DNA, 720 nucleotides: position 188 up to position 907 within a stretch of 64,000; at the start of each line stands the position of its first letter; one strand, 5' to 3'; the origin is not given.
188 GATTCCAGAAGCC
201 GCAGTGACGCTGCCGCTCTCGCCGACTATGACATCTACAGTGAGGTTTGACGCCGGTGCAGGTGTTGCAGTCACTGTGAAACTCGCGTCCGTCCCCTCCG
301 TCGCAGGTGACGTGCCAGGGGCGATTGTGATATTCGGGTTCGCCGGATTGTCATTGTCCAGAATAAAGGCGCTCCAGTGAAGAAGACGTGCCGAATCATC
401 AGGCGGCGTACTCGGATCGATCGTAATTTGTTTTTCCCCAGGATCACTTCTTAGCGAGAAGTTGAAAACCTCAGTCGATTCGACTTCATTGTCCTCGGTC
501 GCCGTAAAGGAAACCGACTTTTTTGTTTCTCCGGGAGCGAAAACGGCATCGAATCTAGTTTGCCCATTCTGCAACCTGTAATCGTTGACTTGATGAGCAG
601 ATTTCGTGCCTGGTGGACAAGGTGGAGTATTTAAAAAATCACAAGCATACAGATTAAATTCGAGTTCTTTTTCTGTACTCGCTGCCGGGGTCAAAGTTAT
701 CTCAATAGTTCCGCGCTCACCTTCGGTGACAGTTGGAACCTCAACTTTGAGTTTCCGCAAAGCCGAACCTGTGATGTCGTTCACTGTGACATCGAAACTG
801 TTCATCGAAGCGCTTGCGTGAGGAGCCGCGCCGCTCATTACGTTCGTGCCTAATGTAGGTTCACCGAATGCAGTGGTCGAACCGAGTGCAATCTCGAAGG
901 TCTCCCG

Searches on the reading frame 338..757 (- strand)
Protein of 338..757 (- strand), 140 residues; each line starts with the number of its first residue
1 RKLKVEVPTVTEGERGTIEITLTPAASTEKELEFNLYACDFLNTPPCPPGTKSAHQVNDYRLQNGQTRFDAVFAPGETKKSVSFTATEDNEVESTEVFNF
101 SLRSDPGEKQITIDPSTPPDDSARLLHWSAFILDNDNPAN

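Call 13: find_homologous_proteins(query=A1, max_evalue=0.00001)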
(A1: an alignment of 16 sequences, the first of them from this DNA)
Query A1 (16 sequences) (140 aa, profile of the alignment): 15 proteins with E <= 0.00001 among 1488 candidates.
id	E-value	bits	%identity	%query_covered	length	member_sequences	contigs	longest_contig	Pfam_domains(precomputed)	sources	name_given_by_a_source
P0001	7.0e-42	161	43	99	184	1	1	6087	PF03160.21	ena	-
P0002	6.2e-27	112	35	96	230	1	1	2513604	PF03160.21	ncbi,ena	-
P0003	3.5e-13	68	32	67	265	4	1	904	PF20579.5,PF03160.21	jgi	jgi:hypothetical protein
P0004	2.0e-12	65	43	35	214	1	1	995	PF03160.21,PF24547.2,PF07550.18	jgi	jgi:chitinase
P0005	6.1e-12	64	39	33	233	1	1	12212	PF03160.21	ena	-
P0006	2.7e-10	58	43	25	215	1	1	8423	PF03160.21,PF07550.18,PF25800.2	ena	-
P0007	5.0e-10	57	28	71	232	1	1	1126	PF20579.5,PF03160.21,PF24547.2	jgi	jgi:hypothetical protein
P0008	8.3e-9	54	40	34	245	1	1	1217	PF03160.21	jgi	jgi:hypothetical protein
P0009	1.9e-8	52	36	25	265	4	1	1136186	PF20579.5,PF03160.21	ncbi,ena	-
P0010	3.8e-7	48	36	25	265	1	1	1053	PF20579.5,PF03160.21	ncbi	-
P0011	9.9e-7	47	41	21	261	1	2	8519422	PF20579.5,PF03160.21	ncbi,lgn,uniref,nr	ncbi:Calx-beta domain-containing protein [Tenggerimyces flavus]|uniref:Calx-beta domain-containing p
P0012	1.2e-6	47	44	23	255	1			PF03160.21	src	-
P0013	1.3e-6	46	28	86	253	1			PF03160.21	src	-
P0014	1.8e-6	46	30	44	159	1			PF03160.21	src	-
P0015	4.7e-6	45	29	80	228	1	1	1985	PF03160.21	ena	-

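Call 17: find_encoding_contigs(protein=P0002, flank=10000, max_places=3)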
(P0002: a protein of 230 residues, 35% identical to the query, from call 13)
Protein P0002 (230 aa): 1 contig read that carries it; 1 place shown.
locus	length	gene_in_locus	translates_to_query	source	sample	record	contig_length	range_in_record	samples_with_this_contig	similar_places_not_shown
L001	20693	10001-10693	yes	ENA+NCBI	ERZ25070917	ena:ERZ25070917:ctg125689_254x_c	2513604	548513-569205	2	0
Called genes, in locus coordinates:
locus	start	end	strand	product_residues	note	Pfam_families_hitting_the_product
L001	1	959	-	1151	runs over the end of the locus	PF17757:UvrB_inter, PF21132:MFD_D3, PF02559:CarD_TRCF_RID, PF00176:SNF2-rel_dom (weak), PF00270:DEAD, PF04851:ResIII, PF00271:Helicase_C, PF03461:TRCF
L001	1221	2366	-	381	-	PF13784:Fic_N, PF02661:Fic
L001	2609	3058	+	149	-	-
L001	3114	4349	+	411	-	PF04551:GcpE, PF26540:GcpE_C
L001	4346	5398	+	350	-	PF04055:Radical_SAM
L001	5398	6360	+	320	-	PF13449:Phytase-like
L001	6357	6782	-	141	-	PF01957:NfeD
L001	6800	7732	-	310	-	PF01145:Band_7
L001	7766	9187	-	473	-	PF02113:Peptidase_S13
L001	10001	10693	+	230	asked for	PF03160:Calx-beta (weak)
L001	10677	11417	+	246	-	-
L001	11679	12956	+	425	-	PF00909:Ammonium_transp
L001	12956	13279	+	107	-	-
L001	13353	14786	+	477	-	PF03797:Autotransporter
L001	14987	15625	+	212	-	PF01656:CbiA, PF09140:MipZ (weak), PF10609:ParA, PF13614:AAA_31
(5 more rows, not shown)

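Call 18: find_encoding_contigs(protein=P0001, flank=10000, max_places=3)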
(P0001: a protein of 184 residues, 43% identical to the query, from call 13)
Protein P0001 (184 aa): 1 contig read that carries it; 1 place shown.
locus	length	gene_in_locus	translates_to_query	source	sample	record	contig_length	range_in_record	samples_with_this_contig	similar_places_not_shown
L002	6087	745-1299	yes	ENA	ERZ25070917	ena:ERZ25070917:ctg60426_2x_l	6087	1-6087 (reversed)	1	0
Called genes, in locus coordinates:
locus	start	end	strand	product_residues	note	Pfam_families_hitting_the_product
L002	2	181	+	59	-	?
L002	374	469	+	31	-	-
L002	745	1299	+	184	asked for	PF03160:Calx-beta (weak)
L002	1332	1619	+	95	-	-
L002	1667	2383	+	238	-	-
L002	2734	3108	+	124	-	-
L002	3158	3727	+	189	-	-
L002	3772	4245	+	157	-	-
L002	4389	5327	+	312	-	-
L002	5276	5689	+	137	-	-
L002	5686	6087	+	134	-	?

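Call 19: predict_structure(alignment_id=A1)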
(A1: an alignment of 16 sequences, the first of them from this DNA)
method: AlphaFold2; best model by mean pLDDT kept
length: 140 residues; sequences in the alignment: 16
mean_pLDDT: 93.2   pTM: 0.86
mean pLDDT of the five models: 93.2, 92.6, 92.3, 92.1, 90.2
residues with pLDDT >= 90: 117; 70-90: 20; 50-70: 3; < 50: 0
segments of 3 or more residues with pLDDT < 50: none
pLDDT, mean of each block of 10 residues (from residue 1): 97 97 97 93 89 93 89 98 95 95 92 95 84 90
secondary structure, 60 per line:
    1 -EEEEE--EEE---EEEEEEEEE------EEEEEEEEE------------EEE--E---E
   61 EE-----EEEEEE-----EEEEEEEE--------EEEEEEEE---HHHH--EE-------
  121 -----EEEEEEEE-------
elements in order: E2-6 E9-11 E15-23 E30-38 E51-53 E60-62 E68-73 E79-86 E95-102 H106-109 E126-133

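Call 23: fold_search(model_id=the predicted structure, library=pdb)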
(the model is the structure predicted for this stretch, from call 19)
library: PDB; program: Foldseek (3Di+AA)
matches with E <= 10: 1985; with E <= 0.001: 31
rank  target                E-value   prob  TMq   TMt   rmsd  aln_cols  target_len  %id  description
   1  2dpk                  1.3e-05  1.00  0.62  0.69   4.0       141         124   16  The Crystal Structure of the Primary Ca2+ Sensor of the Na+/Ca2+ Exchanger (released 2006-06-13)
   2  3rb7_B                1.4e-05  1.00  0.61  0.37   3.2       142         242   18  Crystal structure of CBD12 from CALX1.2 (released 2011-11-02)
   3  3ead_C                2.5e-05  1.00  0.62  0.75   3.2       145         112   16  Crystal structure of CALX-CBD1 (released 2009-09-08)
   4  3rb7_A                2.9e-05  1.00  0.57  0.35   4.5       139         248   14  Crystal structure of CBD12 from CALX1.2 (released 2011-11-02)
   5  8sgj_A                5.9e-05  1.00  0.56  0.13   4.2       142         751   17  Cryo-EM structure of human NCX1 in apo inactivated state (released 2023-10-11)
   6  3ead_A                6.9e-05  1.00  0.62  0.77   4.0       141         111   16  Crystal structure of CALX-CBD1 (released 2009-09-08)
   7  3ead_B                7.3e-05  1.00  0.64  0.77   2.8       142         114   17  Crystal structure of CALX-CBD1 (released 2009-09-08)
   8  8sgt_A                1.1e-04  1.00  0.58  0.14   4.2       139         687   17  Cryo-EM structure of human NCX1 in Ca2+ bound, activated state (group II in the presence of 0.5 mM Ca2+) (released 2023-10-11)
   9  3gin_B                1.5e-04  1.00  0.61  0.73   3.1       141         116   16  Crystal structure of E454K-CBD1 (released 2009-04-21)
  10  2qvm                  1.5e-04  1.00  0.62  0.73   3.3       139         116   14  The second Ca2+-binding domain of the Na+-Ca2+ exchanger is essential for regulation: crystal structures and mutational  (released 2007-11-13)
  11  3e9t_B                1.6e-04  1.00  0.62  0.75   3.3       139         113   19  Crystal structure of Apo-form Calx CBD1 domain (released 2009-09-01)
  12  8dkw_P                1.6e-04  1.00  0.45  0.21   4.9       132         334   15  Cryo-EM structure of cystinosin N288K mutant in a cytosol-open state at pH5.0 (released 2022-09-21)
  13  3rb7_G                1.7e-04  1.00  0.65  0.39   2.5       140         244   15  Crystal structure of CBD12 from CALX1.2 (released 2011-11-02)
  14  8jp0                  1.9e-04  1.00  0.61  0.14   3.3       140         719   16  structure of human sodium-calciumexchanger NCX1 (released 2024-01-03)
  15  3rb5_A                1.9e-04  1.00  0.58  0.36   4.6       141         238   17  Crystal structure of calcium binding domain CBD12 of CALX1.1 (released 2011-11-02)
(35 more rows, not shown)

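Call 24: search_solved_structures(query=A1, max_evalue=1, show_alignments=3)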
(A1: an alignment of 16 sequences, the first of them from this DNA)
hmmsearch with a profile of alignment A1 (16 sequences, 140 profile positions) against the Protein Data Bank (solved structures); distinct sequences matched with E-value up to 1: 15.
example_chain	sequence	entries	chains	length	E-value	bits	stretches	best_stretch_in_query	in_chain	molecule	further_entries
3us9_A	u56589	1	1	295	4.2e-08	36.6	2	51-106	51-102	Sodium/calcium exchanger 1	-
8sgi_A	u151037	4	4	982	2e-07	34.4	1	51-106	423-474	Sodium/calcium exchanger 1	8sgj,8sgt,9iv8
2fws_A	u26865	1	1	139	1.7e-05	28.1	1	51-106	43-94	Sodium/calcium exchanger 1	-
2dpk_A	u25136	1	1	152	2.1e-05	27.8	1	51-106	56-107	Sodium/calcium exchanger 1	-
3rb7_A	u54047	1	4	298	0.00027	24.2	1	38-106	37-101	Na/Ca exchange protein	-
3gin_A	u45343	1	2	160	0.00029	24.1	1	51-106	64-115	Sodium/calcium exchanger 1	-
3rb5_A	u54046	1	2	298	0.0003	24.1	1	38-106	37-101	Na/Ca exchange protein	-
8jp0_A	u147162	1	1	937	0.00044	23.6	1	51-106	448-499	Sodium/calcium exchanger 1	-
3e9t_A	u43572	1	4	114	0.0058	19.9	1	38-106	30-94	Na/Ca exchange protein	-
3ead_A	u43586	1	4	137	0.0071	19.6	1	38-106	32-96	Na/Ca exchange protein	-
7qca_SGG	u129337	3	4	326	0.023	18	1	47-129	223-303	Guanine nucleotide binding protein beta subunit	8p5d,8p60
2lt9_A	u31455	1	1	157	0.059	16.6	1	59-116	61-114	Protein Slc8a3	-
2fwu_A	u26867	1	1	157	0.15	15.4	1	60-105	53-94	Sodium/calcium exchanger 1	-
2kls_A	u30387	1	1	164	0.16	15.3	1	60-105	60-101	Sodium/calcium exchanger 1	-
2qvk_A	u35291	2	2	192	0.22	14.8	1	60-105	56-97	Sodium/calcium exchanger 1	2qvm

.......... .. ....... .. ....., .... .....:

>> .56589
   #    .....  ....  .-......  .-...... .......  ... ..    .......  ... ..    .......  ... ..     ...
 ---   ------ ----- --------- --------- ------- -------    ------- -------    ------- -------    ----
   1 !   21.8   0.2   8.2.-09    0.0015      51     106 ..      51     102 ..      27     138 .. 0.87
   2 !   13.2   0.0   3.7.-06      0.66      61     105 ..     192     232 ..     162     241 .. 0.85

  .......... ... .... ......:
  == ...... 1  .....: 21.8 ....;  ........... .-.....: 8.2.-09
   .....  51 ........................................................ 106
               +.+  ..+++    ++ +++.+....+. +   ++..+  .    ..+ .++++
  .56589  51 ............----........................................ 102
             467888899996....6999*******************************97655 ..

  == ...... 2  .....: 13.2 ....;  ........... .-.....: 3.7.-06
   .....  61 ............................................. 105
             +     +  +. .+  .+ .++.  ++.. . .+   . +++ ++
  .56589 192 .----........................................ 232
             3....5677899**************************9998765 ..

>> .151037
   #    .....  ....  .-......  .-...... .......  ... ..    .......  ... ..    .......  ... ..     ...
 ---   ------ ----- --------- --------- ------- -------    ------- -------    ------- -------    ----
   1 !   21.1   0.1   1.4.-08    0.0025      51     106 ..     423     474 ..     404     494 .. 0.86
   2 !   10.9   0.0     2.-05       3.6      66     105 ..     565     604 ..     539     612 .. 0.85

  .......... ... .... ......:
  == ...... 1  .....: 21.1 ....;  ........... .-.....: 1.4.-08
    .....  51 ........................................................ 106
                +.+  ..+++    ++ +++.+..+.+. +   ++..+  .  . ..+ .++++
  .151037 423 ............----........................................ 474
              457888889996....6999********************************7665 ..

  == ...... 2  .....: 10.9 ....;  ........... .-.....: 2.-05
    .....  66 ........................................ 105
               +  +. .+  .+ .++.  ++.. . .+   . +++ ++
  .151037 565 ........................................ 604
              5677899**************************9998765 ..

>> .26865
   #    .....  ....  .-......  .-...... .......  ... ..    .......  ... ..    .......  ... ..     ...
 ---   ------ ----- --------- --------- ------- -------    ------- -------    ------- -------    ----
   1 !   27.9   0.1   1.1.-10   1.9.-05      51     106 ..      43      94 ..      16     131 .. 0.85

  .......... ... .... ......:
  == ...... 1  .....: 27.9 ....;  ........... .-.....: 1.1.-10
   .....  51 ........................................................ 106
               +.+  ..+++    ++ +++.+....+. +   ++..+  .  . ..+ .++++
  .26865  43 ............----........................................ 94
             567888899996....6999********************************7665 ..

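Call 27: search_protein_representatives(alignment_id=A1)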
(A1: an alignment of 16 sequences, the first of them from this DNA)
Query: 16 sequences, 140 profile positions. Proteins with E-value up to 0.001 (for the whole library): 23594; up to 1e-10: 9152; up to 1e-30: 1599. The best 150 are listed.
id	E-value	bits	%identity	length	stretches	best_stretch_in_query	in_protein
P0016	0.0e+00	1039.3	-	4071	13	1-140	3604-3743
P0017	1.6e-293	974.5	-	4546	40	1-114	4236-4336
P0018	6.0e-217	726.3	-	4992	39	47-126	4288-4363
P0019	4.3e-196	658.8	-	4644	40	46-106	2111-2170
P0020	2.2e-191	643.5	-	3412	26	1-104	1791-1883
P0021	1.0e-176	596.0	-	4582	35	52-130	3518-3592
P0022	3.1e-176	594.4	-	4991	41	42-106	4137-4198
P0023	6.1e-173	583.7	-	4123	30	2-137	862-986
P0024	5.8e-170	574.1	-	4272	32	2-118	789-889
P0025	1.5e-167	566.3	-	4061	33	1-107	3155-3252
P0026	1.1e-166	563.5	-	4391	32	1-105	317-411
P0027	8.1e-163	550.9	-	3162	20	1-114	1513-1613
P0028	1.1e-151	514.9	-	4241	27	1-113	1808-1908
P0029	7.8e-147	499.1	-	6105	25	16-102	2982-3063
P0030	2.3e-145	494.4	-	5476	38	9-118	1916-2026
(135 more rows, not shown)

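Call 32: find_related_loci(query=A1, collection=genome_contigs, flank=3000)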
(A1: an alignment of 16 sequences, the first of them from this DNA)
Query A1 (140 aa) in genome_contigs; peptide patterns used: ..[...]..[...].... (x = any residue, [..] = any of these).
28 stretches matched a pattern; 9 encode a relative of the query (tblastn E <= 1e-3); 9 distinct loci.
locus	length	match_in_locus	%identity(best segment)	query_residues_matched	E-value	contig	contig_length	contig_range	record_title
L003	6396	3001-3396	46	3-140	5e-28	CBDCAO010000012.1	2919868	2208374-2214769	MAG: Thalassobaculaceae bacterium isolate afc6a102-a657-4c4c-8f42-853f76fb2351 genome assembly, contig: contig_12, whole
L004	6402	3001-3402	47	3-140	6e-28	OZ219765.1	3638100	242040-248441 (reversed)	MAG: Dehalococcoidia bacterium isolate 2efd49d1-a845-418d-b650-c606456da4a2 genome assembly, chromosome: 2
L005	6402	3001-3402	45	3-140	3e-24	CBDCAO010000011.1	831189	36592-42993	MAG: Thalassobaculaceae bacterium isolate afc6a102-a657-4c4c-8f42-853f76fb2351 genome assembly, contig: contig_11, whole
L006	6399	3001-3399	42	3-140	8e-23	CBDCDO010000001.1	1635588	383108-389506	MAG: Dehalococcoidia bacterium isolate 8a6c8105-bb6e-4bad-94d5-fb500f7a6651 genome assembly, contig: contig_1, whole gen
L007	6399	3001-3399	43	3-140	2e-21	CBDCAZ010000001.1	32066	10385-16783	MAG: Candidatus Poribacteria bacterium isolate 1d27aecb-7b08-4092-90e4-ddfc7d8e693b genome assembly, contig: contig_1, w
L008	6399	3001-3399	43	3-140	3e-21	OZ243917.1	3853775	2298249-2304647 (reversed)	MAG: Alphaproteobacteria bacterium isolate 02e1f9bb-dbd4-4ed1-82e0-245be44422fa genome assembly, chromosome: 1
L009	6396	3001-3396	43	3-140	4e-20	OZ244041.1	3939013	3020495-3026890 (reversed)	MAG: Alphaproteobacteria bacterium isolate f7210445-354a-4bb2-b242-0c6f4feb337f genome assembly, chromosome: 1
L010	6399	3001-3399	44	3-140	3e-17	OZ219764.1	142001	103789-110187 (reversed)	MAG: Dehalococcoidia bacterium isolate 2efd49d1-a845-418d-b650-c606456da4a2 genome assembly, chromosome: 1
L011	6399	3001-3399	44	3-140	3e-17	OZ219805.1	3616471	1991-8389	MAG: Dehalococcoidia bacterium isolate c58c6e01-4a6e-4794-97be-e35f15c585e3 genome assembly, chromosome: 3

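Call 37: search_protein_families(library=pfam, proteins=[L008:2635-6399:+, L004:2779-5589:+, L003:2692-6396:+], max_evalue=0.001)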
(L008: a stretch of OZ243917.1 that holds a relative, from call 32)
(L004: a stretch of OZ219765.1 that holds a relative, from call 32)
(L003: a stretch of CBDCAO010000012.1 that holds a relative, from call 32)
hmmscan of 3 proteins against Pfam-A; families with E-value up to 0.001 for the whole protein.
L008:2635-6399:+ (1255 aa): 1 family
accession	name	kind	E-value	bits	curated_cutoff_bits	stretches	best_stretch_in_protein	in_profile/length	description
PF03160.20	Calx-beta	-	1.9e-08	34.8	27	1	171-225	48-102/119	Calx-beta domain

L004:2779-5589:+ (937 aa): 1 family
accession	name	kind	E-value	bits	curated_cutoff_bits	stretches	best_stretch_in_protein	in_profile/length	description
PF03160.20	Calx-beta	-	7e-10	39.4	27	1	108-182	33-108/119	Calx-beta domain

L003:2692-6396:+ (1235 aa): 1 family
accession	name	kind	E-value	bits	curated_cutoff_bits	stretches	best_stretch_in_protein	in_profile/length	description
PF03160.20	Calx-beta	-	4e-05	24.1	27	0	154-205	50-101/119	Calx-beta domain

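Call 43: find_related_loci(query=A1, collection=metagenome_contigs, flank=1500)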
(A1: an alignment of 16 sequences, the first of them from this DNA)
Query A1 (140 aa) in metagenome_contigs; peptide patterns used: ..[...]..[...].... (x = any residue, [..] = any of these).
48 stretches matched a pattern, but none encodes a relative of the query by tblastn (E <= 1e-3).
